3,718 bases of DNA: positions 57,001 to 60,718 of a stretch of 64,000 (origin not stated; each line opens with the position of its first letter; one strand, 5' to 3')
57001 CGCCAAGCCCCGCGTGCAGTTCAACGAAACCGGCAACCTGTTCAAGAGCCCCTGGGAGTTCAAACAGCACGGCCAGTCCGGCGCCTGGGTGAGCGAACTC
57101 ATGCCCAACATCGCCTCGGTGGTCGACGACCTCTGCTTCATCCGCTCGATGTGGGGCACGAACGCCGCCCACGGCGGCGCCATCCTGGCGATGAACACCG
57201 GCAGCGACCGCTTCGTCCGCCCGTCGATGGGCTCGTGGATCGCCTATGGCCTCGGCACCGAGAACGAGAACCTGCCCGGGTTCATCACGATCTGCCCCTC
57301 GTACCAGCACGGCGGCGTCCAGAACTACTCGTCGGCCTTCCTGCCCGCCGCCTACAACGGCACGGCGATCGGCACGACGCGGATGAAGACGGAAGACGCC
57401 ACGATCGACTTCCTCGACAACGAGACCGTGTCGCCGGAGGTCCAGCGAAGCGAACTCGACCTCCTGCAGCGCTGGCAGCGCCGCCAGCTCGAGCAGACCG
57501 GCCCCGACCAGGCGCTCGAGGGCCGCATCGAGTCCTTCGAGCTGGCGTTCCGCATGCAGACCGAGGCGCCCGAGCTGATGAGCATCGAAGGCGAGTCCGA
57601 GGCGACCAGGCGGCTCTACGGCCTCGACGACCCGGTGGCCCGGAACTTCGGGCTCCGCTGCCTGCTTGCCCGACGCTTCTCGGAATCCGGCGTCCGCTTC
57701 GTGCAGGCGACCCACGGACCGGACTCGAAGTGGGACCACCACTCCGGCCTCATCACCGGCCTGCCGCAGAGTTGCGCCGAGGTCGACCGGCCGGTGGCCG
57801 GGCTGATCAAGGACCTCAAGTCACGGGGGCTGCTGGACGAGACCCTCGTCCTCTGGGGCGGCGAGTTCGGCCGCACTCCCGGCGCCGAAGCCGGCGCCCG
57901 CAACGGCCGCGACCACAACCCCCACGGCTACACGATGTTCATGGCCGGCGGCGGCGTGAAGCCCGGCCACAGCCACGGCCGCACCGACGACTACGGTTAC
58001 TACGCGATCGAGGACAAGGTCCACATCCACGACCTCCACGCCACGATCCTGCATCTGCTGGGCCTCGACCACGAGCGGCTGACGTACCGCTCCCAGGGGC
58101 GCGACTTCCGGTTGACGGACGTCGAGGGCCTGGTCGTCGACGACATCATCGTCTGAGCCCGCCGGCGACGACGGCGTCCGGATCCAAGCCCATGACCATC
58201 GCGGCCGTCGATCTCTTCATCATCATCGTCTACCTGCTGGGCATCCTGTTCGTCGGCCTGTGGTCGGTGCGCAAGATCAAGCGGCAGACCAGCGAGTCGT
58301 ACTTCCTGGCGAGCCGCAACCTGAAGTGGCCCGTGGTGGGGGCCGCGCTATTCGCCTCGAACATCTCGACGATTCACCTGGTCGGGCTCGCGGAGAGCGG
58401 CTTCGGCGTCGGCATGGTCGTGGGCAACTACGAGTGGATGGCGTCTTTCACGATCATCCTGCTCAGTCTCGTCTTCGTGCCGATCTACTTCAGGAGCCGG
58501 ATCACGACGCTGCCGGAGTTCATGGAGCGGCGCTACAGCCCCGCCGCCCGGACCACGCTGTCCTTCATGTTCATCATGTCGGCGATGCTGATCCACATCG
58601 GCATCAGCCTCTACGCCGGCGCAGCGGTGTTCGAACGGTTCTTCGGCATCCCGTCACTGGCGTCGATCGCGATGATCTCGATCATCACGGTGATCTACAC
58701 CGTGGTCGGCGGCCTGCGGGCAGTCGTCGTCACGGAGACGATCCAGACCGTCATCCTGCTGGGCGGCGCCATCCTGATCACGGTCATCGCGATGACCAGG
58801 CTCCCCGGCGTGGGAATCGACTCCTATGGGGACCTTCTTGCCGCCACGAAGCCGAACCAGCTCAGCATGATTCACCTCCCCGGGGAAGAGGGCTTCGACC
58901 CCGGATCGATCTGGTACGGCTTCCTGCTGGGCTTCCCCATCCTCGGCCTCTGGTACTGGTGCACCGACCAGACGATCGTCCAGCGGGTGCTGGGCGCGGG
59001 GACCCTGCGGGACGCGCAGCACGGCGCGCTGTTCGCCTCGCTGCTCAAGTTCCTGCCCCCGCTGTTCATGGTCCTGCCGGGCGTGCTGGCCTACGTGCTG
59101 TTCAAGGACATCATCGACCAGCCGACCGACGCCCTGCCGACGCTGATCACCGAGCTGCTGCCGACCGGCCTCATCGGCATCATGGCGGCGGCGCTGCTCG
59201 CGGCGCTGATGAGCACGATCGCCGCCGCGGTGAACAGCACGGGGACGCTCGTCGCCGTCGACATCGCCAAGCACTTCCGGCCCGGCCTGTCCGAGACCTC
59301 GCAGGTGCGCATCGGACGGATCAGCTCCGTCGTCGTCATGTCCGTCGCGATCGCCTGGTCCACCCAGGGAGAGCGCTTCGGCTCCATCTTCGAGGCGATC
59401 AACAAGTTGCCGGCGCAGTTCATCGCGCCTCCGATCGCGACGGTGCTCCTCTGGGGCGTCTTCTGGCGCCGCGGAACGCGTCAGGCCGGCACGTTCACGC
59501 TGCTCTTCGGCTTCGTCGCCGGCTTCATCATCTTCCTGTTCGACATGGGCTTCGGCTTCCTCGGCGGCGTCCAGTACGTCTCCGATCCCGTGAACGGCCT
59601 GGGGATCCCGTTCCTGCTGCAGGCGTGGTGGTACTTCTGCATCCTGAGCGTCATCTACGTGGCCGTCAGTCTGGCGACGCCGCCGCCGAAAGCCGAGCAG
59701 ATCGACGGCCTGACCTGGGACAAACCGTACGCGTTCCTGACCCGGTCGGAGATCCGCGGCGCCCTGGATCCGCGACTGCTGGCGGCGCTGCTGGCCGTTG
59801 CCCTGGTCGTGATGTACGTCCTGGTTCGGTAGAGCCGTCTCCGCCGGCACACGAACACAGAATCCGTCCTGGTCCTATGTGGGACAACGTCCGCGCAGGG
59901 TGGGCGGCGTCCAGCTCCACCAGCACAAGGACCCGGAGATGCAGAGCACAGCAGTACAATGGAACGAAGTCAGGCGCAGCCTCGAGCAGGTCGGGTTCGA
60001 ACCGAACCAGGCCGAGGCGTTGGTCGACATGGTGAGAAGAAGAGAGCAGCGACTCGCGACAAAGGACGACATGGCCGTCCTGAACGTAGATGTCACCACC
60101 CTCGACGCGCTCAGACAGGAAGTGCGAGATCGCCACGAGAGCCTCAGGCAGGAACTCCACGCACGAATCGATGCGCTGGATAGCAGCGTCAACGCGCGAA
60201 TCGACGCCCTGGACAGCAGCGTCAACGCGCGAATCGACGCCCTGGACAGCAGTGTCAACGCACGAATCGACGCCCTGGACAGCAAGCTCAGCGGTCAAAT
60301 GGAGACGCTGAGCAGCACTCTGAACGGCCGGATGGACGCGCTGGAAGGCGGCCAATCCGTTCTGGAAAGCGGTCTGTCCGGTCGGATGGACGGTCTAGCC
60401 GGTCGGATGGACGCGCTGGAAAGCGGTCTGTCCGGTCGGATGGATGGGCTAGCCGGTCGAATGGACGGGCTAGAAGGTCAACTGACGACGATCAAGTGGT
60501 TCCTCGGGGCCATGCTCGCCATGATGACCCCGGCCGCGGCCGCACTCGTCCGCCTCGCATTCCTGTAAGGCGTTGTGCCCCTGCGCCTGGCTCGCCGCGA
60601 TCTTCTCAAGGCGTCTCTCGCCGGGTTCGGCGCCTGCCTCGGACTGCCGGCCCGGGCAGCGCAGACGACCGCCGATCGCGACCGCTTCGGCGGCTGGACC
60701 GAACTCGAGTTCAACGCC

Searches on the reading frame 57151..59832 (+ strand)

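Call 84: search_protein_families(library=pfam, proteins=[window:57151-59832:+], max_evalue=0.001)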
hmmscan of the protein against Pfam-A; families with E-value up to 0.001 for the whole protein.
window:57151-59832:+ (893 aa): 1 family
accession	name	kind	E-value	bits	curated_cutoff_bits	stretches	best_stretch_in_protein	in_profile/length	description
PF00474.23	SSF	-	3.9e-65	220.8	22.8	1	384-780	1-399/406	Sodium:solute symporter family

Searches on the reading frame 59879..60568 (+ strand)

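Call 84: search_protein_families(library=pfam, proteins=[window:59879-60568:+], max_evalue=0.001)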
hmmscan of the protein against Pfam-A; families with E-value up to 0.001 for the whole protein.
window:59879-60568:+ (229 aa): 3 families
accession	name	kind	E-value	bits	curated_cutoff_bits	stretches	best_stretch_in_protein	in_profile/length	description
PF01442.23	Apolipoprotein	-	4.6e-10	40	90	1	75-196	35-153/190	Apolipoprotein A1/A4/E domain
PF06825.17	HSBP1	-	3.2e-08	33.7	28.6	0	172-204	13-45/51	Heat shock factor binding protein 1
PF04513.17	Baculo_PEP_C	-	1.2e-06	29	38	0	69-155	29-115/140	Baculovirus polyhedron envelope protein, PEP, C terminus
